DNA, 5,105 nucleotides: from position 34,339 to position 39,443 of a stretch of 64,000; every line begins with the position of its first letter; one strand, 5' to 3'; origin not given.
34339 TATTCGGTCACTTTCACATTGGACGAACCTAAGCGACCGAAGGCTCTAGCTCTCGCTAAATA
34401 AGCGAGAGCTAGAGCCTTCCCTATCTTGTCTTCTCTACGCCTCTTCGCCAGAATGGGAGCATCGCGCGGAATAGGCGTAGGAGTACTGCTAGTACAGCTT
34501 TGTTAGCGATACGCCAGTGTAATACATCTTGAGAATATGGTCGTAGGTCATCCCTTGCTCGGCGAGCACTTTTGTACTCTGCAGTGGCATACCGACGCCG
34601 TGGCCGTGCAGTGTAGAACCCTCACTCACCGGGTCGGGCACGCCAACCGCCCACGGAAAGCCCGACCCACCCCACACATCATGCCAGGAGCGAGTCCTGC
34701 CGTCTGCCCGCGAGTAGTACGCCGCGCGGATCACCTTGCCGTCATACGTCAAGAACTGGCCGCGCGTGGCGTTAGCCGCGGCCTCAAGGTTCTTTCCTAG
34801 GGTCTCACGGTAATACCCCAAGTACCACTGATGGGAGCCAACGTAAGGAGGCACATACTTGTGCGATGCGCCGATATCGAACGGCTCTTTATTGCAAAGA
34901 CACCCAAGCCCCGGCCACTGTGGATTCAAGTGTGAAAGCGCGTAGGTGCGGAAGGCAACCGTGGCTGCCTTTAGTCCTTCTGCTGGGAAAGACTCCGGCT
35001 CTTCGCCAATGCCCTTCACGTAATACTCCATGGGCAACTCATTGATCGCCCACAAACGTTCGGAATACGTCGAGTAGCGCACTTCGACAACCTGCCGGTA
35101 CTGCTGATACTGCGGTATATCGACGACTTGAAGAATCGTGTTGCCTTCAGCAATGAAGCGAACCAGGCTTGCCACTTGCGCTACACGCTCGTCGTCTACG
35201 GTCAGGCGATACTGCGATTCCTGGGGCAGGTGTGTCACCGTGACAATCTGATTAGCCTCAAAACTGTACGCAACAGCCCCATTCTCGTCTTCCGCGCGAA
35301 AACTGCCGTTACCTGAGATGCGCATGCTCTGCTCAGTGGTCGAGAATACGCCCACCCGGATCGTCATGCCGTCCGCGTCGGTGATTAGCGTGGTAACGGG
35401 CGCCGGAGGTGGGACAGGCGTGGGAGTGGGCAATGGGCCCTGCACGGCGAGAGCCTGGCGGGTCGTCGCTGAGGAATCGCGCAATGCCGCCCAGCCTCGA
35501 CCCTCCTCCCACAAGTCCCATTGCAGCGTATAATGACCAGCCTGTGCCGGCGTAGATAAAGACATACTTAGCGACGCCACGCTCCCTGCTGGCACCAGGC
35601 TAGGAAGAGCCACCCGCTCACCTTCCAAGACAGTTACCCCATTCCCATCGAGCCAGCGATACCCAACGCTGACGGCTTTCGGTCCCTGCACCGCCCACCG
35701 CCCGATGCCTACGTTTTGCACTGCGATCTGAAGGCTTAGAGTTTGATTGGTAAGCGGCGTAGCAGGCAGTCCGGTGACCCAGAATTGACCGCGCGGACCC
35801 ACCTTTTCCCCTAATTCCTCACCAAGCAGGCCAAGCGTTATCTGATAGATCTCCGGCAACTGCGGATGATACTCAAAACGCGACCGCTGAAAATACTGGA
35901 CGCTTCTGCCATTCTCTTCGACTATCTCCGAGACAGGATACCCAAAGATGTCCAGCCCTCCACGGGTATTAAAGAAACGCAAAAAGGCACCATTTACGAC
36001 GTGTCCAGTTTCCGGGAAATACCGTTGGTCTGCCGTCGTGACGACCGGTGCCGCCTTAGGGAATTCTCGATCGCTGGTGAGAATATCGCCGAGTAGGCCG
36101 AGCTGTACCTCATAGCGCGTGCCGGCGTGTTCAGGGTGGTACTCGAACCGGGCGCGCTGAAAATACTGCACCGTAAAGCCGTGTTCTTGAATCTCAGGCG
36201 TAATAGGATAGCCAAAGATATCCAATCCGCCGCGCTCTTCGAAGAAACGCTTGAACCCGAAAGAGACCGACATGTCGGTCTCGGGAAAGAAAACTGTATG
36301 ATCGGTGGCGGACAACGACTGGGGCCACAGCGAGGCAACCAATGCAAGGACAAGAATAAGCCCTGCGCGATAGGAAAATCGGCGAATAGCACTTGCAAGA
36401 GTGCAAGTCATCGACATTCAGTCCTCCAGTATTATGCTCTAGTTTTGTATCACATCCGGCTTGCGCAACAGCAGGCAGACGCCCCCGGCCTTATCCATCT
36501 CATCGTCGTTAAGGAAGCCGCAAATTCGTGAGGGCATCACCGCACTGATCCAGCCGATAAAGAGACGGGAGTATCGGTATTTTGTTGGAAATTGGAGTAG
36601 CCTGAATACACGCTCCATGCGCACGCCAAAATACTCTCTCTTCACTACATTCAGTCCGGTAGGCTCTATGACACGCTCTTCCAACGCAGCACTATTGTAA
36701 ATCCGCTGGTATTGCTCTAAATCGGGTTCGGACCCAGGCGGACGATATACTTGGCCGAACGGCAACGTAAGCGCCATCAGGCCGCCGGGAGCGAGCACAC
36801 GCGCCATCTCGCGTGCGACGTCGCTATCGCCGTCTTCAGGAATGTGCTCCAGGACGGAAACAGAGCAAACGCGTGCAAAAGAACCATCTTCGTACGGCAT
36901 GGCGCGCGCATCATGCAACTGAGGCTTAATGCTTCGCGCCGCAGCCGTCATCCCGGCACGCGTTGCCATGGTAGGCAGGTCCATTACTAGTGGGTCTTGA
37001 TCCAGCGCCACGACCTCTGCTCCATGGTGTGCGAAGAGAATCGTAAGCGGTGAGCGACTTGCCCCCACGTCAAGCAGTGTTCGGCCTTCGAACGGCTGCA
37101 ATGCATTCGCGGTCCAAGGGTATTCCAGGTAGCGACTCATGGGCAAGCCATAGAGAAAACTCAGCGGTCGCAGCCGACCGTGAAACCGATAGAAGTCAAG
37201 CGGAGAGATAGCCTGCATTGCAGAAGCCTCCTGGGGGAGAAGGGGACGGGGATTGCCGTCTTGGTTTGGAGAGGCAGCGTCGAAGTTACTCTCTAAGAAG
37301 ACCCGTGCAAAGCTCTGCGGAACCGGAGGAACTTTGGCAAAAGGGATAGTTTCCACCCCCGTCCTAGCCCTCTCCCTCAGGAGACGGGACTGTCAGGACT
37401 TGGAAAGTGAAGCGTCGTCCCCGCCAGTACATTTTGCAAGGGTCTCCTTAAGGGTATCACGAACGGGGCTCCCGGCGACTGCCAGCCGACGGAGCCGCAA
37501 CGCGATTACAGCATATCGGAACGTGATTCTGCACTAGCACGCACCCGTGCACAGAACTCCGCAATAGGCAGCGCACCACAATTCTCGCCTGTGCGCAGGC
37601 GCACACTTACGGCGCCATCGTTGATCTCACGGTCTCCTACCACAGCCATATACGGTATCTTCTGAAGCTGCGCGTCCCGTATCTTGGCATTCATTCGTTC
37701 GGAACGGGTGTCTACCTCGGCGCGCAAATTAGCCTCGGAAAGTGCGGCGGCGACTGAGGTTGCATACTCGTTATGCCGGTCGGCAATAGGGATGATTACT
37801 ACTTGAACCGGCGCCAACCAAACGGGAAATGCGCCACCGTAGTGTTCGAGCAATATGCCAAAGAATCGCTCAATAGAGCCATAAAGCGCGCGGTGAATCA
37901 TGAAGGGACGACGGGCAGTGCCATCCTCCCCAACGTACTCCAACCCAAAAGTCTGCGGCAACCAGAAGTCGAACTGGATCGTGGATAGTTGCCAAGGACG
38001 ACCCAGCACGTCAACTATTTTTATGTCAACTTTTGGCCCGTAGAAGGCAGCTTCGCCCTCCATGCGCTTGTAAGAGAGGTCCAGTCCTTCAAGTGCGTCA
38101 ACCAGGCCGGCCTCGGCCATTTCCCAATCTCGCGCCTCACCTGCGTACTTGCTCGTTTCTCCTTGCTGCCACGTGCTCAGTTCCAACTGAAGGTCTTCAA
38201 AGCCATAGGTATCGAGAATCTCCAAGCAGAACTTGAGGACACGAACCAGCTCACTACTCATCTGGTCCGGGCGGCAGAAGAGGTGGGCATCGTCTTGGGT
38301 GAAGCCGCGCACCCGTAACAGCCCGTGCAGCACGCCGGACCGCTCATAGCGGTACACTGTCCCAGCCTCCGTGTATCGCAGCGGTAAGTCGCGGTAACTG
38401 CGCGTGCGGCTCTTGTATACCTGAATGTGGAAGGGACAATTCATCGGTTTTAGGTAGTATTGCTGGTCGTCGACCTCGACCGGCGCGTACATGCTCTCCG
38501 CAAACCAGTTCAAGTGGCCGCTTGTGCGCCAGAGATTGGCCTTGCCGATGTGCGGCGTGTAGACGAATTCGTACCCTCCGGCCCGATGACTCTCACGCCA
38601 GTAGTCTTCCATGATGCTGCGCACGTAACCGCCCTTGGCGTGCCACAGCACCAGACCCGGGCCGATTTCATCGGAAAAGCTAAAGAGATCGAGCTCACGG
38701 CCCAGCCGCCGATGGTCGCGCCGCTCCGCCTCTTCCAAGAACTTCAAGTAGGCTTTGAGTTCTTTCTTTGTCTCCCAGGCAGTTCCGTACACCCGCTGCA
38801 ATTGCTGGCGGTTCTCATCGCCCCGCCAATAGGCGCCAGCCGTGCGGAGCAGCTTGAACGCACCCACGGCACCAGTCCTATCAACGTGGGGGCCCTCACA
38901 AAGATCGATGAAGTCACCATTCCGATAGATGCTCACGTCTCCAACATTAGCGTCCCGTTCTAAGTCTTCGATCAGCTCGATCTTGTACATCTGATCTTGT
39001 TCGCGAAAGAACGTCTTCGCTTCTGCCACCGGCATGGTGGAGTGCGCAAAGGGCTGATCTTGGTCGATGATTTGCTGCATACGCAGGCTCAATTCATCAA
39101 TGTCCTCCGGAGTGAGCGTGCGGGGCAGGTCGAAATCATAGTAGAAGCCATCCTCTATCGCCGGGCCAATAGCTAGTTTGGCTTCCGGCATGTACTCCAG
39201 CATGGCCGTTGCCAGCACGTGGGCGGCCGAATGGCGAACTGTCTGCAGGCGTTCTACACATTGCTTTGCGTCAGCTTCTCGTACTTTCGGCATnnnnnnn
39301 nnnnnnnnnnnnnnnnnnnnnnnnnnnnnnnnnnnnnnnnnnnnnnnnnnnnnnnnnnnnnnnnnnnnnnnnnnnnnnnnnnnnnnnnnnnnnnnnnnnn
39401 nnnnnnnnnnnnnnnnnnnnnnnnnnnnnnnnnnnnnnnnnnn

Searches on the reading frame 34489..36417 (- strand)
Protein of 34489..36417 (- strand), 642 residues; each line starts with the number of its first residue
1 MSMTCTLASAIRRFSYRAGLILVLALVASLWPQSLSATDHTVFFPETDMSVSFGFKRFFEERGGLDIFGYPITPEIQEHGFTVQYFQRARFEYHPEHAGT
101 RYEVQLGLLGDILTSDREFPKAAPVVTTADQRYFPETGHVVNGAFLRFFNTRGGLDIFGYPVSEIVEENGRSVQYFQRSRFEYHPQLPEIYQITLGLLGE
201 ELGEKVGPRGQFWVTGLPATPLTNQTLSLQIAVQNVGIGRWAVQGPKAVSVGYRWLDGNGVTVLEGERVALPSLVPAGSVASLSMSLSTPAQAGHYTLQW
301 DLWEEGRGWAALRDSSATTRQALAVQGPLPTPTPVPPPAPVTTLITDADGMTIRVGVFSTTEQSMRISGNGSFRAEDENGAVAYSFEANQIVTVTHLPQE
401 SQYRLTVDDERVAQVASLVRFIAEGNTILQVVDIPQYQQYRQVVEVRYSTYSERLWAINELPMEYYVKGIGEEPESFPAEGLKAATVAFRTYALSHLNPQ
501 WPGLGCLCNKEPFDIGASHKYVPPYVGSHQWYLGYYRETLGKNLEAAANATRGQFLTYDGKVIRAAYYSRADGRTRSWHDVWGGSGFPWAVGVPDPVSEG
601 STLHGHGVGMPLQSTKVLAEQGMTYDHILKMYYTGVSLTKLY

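Call 57: search_protein_families(library=pfam, proteins=[window:34489-36417:-], max_evalue=0.00001)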
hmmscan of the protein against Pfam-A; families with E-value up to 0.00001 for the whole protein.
window:34489-36417:- (642 aa): 1 family
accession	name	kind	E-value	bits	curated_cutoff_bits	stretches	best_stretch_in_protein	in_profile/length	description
PF08486.15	SpoIID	-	2.4e-12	47.7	23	1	452-558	2-97/97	Stage II sporulation protein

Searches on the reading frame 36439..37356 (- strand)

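Call 57: search_protein_families(library=pfam, proteins=[window:36439-37356:-], max_evalue=0.00001)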
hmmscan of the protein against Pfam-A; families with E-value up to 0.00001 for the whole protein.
window:36439-37356:- (305 aa): 3 families
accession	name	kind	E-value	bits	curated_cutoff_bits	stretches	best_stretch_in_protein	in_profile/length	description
PF08241.18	Methyltransf_11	-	1.3e-12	48.6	21.2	1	95-195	1-94/95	Methyltransferase domain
PF13649.12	Methyltransf_25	-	1.6e-11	45.2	27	1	95-192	2-97/97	Methyltransferase domain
PF13489.12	Methyltransf_23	-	1.4e-06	28.6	27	1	87-203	19-123/164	Methyltransferase domain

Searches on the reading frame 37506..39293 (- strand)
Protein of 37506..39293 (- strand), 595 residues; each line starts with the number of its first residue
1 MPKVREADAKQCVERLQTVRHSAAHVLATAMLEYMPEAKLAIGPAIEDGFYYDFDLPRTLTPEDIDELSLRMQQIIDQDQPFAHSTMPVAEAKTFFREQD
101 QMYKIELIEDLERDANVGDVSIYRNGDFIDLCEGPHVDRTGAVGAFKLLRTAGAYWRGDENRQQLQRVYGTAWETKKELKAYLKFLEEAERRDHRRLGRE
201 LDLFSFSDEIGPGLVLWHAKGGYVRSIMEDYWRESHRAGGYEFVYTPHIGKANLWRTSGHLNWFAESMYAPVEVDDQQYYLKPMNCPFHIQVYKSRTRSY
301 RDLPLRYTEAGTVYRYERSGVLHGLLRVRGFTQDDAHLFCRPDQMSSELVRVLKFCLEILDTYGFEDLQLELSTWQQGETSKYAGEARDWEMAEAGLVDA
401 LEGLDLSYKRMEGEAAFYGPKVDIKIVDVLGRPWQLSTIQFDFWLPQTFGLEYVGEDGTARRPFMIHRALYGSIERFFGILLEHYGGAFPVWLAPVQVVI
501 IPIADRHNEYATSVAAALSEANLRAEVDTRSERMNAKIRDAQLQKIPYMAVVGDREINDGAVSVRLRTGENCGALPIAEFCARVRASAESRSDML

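Call 57: search_protein_families(library=pfam, proteins=[window:37506-39293:-], max_evalue=0.00001)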
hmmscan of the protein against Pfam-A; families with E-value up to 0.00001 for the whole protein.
window:37506-39293:- (595 aa): 3 families
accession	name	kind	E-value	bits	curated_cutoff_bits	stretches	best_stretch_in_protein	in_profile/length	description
PF00587.30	tRNA-synt_2b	-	1.1e-44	153.1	29.3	1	276-485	8-179/179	tRNA synthetase class II core domain (G, H, P, S and T)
PF03129.25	HGTP_anticodon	-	1.2e-23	83.5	21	1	497-585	1-92/94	Anticodon binding domain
PF07973.19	tRNA_SAD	-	6.4e-15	55.3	24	1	120-169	1-44/44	Threonyl and Alanyl tRNA synthetase second additional domain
